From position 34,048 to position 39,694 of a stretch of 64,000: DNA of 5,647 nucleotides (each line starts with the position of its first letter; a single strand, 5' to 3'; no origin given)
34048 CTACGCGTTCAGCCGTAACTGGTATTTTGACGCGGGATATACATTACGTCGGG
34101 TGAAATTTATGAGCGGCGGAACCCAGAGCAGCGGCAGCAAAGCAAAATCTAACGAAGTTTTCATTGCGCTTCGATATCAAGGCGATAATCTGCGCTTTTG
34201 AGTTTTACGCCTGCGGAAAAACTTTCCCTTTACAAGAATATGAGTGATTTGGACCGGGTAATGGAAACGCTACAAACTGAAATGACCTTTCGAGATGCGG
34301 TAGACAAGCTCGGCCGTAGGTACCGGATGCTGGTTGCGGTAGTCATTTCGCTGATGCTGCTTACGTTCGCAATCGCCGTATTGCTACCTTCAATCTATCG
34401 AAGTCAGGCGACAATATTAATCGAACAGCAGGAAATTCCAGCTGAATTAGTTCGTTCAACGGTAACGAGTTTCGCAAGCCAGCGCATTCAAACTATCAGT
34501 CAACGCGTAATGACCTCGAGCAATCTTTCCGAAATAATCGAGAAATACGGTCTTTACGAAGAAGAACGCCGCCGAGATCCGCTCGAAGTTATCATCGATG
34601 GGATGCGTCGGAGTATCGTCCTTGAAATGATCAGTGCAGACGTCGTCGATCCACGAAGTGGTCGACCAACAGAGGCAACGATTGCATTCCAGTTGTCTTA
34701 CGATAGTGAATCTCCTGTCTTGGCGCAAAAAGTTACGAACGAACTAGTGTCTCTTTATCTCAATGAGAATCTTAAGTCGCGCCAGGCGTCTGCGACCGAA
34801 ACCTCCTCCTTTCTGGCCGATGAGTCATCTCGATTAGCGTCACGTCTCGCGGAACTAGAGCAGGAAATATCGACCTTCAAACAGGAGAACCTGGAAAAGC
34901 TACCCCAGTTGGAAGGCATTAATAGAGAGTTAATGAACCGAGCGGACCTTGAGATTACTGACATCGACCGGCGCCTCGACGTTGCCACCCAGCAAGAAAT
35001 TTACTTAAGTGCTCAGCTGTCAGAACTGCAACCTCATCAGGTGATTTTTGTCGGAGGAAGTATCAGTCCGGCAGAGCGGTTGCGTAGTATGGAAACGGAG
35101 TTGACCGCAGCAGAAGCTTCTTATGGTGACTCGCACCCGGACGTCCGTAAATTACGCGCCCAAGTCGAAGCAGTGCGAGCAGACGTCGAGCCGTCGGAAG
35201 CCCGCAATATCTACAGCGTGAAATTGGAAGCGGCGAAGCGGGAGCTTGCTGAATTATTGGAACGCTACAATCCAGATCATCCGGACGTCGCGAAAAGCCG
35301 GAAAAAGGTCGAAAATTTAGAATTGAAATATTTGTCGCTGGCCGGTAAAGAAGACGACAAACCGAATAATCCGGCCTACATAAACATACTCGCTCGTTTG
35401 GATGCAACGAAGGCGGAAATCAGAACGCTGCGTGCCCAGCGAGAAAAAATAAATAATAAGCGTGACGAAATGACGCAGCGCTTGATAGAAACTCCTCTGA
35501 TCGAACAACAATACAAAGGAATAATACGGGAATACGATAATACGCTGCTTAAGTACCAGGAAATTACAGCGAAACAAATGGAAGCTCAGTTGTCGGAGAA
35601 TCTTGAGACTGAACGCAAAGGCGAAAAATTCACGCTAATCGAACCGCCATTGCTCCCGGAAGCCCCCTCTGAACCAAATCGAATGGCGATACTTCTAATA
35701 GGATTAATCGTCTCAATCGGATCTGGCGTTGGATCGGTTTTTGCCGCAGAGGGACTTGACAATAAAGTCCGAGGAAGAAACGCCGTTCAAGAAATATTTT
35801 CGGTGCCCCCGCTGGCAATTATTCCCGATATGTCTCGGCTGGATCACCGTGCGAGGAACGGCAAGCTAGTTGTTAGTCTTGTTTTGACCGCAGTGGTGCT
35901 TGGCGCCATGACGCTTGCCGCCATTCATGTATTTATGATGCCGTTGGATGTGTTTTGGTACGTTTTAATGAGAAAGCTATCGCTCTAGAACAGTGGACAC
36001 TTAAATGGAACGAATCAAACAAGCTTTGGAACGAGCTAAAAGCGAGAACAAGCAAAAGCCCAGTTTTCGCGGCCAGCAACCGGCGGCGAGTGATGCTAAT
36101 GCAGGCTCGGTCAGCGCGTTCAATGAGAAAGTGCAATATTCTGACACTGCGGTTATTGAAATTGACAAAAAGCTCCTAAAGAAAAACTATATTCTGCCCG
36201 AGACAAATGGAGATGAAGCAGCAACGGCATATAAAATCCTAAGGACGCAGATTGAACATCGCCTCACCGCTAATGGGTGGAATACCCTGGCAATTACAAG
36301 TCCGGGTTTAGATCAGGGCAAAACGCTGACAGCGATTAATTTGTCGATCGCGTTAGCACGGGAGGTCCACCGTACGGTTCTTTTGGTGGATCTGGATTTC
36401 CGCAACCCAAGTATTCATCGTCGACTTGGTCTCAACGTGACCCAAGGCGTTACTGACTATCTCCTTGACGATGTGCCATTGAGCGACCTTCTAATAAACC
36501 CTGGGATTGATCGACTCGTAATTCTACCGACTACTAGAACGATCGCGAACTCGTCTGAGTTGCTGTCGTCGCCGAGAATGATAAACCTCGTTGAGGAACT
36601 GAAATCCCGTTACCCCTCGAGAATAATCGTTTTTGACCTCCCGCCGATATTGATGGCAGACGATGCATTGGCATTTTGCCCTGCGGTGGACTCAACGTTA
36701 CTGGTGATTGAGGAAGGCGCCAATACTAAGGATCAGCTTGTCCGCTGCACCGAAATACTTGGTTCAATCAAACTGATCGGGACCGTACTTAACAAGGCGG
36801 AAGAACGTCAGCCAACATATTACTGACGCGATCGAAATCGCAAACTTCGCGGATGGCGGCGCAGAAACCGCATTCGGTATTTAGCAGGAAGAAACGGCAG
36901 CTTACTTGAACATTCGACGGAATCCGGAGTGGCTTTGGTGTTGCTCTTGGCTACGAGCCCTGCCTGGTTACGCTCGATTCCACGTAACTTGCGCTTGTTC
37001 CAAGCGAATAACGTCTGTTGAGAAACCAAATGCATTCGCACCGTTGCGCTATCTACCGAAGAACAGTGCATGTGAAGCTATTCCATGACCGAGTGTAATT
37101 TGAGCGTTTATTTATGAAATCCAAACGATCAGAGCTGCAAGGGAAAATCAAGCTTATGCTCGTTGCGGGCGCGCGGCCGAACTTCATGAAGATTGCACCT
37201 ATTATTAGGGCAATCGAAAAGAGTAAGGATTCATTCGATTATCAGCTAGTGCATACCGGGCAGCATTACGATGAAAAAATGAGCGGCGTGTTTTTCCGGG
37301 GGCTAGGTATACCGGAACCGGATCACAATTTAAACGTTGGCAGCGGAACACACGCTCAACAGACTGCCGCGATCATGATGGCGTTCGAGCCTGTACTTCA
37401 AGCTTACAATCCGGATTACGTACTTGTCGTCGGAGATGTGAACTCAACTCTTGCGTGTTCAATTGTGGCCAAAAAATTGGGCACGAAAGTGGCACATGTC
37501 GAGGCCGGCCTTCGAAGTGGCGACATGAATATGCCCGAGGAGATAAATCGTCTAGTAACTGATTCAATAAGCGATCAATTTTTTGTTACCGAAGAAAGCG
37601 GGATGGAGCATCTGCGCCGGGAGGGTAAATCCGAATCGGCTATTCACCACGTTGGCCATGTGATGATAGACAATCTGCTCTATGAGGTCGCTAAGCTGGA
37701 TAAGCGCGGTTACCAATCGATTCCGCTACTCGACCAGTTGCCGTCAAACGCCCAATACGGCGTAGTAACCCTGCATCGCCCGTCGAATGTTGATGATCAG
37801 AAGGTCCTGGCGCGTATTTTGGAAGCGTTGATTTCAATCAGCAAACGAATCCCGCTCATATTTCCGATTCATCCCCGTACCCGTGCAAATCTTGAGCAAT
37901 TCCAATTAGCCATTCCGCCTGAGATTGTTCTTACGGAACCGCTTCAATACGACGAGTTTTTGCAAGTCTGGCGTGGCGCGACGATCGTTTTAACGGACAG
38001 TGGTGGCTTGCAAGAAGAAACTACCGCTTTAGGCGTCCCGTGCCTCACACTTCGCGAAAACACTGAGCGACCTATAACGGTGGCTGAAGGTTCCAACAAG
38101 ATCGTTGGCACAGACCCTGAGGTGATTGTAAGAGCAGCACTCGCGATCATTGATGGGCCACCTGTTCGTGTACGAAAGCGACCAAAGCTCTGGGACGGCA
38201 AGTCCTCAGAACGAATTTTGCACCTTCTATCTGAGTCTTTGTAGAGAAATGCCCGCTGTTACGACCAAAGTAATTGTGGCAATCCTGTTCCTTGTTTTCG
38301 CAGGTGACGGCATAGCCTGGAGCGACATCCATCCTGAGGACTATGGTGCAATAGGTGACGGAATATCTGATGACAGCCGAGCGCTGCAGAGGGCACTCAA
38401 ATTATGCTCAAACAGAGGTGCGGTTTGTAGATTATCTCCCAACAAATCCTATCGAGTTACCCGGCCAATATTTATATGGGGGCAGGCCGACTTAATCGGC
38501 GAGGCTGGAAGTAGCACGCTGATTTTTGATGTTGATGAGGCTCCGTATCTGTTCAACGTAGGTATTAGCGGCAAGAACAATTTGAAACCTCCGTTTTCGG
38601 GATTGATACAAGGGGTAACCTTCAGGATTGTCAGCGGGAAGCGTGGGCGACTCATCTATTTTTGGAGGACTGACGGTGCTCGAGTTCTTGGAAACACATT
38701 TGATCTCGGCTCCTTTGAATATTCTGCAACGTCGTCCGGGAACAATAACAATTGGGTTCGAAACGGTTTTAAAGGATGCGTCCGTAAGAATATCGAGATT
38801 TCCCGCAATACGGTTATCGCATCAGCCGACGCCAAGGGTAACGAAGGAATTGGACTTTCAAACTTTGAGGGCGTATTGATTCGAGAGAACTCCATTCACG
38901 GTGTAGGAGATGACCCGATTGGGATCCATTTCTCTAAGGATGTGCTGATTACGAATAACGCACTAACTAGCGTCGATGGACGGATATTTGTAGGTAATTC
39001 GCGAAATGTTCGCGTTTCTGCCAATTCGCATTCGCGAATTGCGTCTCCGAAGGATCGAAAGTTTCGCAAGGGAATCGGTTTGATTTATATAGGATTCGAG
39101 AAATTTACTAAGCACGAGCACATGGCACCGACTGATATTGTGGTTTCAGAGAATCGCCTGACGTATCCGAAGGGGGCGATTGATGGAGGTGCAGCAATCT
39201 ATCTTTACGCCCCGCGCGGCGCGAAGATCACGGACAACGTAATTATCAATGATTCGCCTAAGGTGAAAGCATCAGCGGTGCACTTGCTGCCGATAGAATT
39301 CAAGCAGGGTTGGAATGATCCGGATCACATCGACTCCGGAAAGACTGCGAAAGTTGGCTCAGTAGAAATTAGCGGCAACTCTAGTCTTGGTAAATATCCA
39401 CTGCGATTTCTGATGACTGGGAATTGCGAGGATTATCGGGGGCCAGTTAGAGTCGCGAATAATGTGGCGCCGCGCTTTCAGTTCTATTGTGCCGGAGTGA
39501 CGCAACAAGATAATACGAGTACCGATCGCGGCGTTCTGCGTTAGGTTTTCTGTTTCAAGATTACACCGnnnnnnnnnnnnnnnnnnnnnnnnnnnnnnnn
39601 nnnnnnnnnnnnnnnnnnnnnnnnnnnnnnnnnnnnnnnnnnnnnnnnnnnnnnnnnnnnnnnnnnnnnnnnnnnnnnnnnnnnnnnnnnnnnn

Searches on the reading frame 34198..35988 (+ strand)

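Call 24: search_protein_families(library=ncbifam, proteins=[window:34198-35988:+], max_evalue=1e-8)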
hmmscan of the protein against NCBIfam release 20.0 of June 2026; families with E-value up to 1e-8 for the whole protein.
window:34198-35988:+ (596 aa): 2 families
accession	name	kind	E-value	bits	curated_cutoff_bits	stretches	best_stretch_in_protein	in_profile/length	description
TIGR03007.1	pepcterm_ChnLen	equivalog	4.8e-69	232.9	278.85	2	333-573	246-495/498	XrtA system polysaccharide chain length determinant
TIGR03017.1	EpsF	equivalog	2.9e-13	49.4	422.75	0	293-542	215-443/444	chain length determinant protein EpsF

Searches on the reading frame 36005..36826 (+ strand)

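Call 24: search_protein_families(library=ncbifam, proteins=[window:36005-36826:+], max_evalue=1e-8)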
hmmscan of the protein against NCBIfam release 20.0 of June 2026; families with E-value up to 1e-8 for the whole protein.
window:36005-36826:+ (273 aa): 6 families
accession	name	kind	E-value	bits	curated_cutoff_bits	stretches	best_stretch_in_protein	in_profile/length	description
TIGR03018.1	pepcterm_TyrKin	hypoth_equivalog_domain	7e-50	169.2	230.65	1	66-263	5-207/207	XrtA-associated tyrosine autokinase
TIGR01007.1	eps_fam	subfamily_domain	3.9e-28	98.4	108.05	1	76-272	3-197/204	polysaccharide biosynthesis tyrosine autokinase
NF008568.0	PRK11519.1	equivalog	6.7e-20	70.8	1068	1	47-245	480-676/720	tyrosine-protein kinase Wzc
NF007350.0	PRK09841.1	equivalog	1.3e-18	66.5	1248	1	68-273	507-711/726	tyrosine-protein kinase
TIGR03029.1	EpsG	equivalog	5.7e-18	65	313.8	1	73-263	84-273/274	chain length determinant protein tyrosine kinase EpsG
TIGR01005.1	eps_transp_fam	subfamily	6.9e-15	54.3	411.7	1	55-240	511-691/754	exopolysaccharide transport protein family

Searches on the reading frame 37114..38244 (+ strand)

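Call 24: search_protein_families(library=ncbifam, proteins=[window:37114-38244:+], max_evalue=1e-8)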
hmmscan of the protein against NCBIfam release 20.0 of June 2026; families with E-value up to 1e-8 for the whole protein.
window:37114-38244:+ (376 aa): 2 families
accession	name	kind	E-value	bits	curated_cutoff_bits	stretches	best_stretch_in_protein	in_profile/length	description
TIGR00236.1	wecB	equivalog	1.9e-93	313.5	210.15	1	12-372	1-362/366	non-hydrolyzing UDP-N-acetylglucosamine 2-epimerase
TIGR03568.1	NeuC_NnaA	equivalog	4.4e-22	78.5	235.9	1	13-311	2-304/365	UDP-N-acetylglucosamine 2-epimerase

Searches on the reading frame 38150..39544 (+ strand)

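Call 24: search_protein_families(library=ncbifam, proteins=[window:38150-39544:+], max_evalue=1e-8)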
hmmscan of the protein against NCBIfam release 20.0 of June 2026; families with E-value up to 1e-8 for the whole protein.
window:38150-39544:+ (464 aa): 0 families

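Call 57: search_protein_families(library=pfam, proteins=[window:38150-39544:+], max_evalue=0.00001)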
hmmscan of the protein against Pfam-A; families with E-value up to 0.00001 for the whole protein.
window:38150-39544:+ (464 aa): 2 families
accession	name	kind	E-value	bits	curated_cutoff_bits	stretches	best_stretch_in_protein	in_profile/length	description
PF13229.12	Beta_helix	-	3.5e-09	36.9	25.9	1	214-368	10-137/158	Right handed beta helix region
PF12708.12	Pect-lyase_RHGA_epim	-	1.7e-07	31.7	27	1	63-270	5-181/213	Rhamnogalacturonase A/epimerase, pectate lyase-like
